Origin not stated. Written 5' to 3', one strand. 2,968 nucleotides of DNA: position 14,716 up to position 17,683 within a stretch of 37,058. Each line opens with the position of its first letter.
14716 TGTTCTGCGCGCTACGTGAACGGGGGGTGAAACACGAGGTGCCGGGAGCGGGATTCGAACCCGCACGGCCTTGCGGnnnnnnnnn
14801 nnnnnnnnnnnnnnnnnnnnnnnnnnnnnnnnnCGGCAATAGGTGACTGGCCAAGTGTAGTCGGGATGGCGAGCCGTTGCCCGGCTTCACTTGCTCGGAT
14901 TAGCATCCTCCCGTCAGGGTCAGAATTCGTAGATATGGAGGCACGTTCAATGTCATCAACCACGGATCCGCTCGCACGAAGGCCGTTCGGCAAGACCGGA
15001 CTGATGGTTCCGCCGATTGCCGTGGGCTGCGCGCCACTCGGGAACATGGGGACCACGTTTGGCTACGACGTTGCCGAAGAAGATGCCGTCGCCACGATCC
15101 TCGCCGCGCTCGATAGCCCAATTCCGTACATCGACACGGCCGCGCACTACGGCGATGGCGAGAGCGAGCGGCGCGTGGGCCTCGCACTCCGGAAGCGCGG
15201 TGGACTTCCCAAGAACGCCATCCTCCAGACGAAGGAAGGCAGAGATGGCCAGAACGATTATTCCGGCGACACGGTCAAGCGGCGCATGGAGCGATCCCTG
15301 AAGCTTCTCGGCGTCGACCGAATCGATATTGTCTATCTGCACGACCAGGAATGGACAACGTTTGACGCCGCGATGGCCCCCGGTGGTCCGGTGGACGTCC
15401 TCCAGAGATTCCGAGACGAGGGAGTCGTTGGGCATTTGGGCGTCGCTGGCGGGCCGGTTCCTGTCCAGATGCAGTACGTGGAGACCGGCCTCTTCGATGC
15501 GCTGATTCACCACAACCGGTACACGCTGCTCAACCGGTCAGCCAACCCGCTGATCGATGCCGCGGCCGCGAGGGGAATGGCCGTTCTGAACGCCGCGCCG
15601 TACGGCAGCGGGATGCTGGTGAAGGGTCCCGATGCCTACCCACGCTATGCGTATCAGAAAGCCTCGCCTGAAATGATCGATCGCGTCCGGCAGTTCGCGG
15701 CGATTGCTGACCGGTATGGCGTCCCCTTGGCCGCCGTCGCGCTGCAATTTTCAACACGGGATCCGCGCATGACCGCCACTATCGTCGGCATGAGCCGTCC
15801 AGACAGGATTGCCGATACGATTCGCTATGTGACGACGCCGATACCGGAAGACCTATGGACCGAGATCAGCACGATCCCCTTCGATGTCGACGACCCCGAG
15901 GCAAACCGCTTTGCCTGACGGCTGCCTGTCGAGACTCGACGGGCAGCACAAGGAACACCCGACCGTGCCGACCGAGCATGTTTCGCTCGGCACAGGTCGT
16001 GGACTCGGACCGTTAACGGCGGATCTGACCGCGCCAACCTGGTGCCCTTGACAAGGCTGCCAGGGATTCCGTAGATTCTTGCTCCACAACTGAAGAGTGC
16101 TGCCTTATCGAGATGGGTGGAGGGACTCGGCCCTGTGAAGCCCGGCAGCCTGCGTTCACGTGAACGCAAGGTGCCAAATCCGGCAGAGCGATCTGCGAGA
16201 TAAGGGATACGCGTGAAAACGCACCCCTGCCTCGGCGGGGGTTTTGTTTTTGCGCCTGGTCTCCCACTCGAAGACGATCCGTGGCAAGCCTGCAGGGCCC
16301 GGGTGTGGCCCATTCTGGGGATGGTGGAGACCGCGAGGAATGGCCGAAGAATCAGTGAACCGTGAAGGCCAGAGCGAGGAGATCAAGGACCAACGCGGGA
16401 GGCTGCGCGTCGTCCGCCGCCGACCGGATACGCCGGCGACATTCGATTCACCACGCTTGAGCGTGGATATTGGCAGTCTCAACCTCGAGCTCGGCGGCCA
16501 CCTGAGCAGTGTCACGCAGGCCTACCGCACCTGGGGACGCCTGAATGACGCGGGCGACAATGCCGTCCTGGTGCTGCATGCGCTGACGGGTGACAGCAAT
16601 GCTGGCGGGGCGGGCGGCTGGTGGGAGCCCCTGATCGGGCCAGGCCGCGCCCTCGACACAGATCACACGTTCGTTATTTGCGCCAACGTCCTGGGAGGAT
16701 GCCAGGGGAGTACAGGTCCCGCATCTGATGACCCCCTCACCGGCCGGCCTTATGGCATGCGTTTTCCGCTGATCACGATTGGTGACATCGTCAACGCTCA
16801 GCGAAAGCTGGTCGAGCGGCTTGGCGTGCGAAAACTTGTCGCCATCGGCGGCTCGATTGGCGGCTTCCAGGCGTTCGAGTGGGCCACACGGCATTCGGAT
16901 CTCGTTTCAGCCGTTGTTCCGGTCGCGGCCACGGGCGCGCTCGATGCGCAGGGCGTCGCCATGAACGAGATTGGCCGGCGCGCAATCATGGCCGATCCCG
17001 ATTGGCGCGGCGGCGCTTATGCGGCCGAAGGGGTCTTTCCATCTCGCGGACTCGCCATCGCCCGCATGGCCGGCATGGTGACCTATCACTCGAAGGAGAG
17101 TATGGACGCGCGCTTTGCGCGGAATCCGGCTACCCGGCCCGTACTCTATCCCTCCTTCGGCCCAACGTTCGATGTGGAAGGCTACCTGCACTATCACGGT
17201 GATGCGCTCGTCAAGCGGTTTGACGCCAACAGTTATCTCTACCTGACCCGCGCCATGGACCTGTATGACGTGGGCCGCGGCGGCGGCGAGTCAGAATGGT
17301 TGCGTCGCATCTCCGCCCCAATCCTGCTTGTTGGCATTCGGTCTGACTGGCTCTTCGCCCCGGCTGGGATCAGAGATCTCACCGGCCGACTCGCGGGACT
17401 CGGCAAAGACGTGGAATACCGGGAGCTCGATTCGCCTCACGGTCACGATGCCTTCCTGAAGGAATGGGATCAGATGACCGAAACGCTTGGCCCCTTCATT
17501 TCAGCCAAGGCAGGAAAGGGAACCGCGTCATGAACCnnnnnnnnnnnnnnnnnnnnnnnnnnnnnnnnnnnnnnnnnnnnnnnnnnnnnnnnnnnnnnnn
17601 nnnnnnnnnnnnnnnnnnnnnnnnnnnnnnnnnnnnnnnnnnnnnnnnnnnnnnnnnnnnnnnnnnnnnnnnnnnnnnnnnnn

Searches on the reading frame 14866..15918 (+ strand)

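Call 28: search_protein_families(library=pfam, proteins=[window:14866-15918:+], max_evalue=0.00001)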
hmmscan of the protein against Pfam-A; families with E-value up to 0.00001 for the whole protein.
window:14866-15918:+ (350 aa): 1 family
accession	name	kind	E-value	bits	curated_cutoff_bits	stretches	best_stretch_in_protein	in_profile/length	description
PF00248.27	Aldo_ket_red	-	6.2e-42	144.1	24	1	64-335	10-287/291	Aldo/keto reductase family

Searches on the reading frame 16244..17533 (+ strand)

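Call 28: search_protein_families(library=pfam, proteins=[window:16244-17533:+], max_evalue=0.00001)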
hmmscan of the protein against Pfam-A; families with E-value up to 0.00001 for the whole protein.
window:16244-17533:+ (429 aa): 1 family
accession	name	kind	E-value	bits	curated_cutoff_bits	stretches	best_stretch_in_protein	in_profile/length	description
PF00561.26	Abhydrolase_1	-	3.2e-24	86.4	25.8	1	106-406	1-243/245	alpha/beta hydrolase fold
